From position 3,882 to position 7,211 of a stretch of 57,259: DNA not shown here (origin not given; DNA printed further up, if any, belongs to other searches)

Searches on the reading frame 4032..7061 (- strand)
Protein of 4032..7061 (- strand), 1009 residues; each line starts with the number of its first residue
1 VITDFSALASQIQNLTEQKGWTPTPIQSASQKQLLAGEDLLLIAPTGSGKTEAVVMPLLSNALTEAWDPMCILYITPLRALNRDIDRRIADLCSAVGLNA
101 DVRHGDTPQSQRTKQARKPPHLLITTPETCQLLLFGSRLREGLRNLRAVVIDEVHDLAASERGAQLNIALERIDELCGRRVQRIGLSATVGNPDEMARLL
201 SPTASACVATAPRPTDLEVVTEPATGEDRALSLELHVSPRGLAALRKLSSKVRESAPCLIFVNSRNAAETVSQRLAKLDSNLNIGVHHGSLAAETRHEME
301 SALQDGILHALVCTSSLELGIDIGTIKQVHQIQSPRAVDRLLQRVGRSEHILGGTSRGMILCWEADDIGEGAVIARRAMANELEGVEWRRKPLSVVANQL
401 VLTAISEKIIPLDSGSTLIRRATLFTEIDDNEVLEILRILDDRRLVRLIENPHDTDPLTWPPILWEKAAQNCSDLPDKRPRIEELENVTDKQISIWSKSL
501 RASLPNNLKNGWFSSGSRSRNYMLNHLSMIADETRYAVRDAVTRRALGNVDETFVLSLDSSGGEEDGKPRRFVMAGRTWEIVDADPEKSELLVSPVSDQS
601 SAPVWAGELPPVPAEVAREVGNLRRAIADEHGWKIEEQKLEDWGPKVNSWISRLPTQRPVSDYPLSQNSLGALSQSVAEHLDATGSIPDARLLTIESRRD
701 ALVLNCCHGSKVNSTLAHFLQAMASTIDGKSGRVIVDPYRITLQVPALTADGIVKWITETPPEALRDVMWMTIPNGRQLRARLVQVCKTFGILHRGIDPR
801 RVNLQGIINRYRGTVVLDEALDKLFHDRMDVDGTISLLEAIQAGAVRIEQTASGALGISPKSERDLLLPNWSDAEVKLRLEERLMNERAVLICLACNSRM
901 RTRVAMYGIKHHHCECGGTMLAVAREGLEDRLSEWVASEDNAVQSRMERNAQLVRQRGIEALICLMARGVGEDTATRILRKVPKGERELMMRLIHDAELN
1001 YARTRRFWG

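Call 67: search_protein_families(library=pfam, proteins=[window:4032-7061:-], max_evalue=0.001)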
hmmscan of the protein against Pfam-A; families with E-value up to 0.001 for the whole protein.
window:4032-7061:- (1009 aa): 6 families
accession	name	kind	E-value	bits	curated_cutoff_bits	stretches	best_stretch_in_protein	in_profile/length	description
PF00270.35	DEAD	-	2.5e-34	118.9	26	1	24-193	1-164/167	DEAD/DEAH box helicase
PF08494.16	DEAD_assoc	-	7e-22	78.6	23.5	1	687-851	1-182/191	DEAD/H associated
PF00271.37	Helicase_C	-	2.7e-16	60.2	23.5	1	244-348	5-106/110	Helicase conserved C-terminal domain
PF04851.21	ResIII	-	1.2e-05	25.8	22.5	1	38-190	24-162/164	Type III restriction enzyme, res subunit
PF19306.5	WH_Lhr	-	2e-05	24.5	27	0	529-595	105-160/168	Large helicase-related protein, winged helix domain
PF22590.2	Cas3-like_C_2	-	0.00098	19.8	27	0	258-348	5-101/106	CRISPR-associated nuclease/helicase Cas3, C-terminal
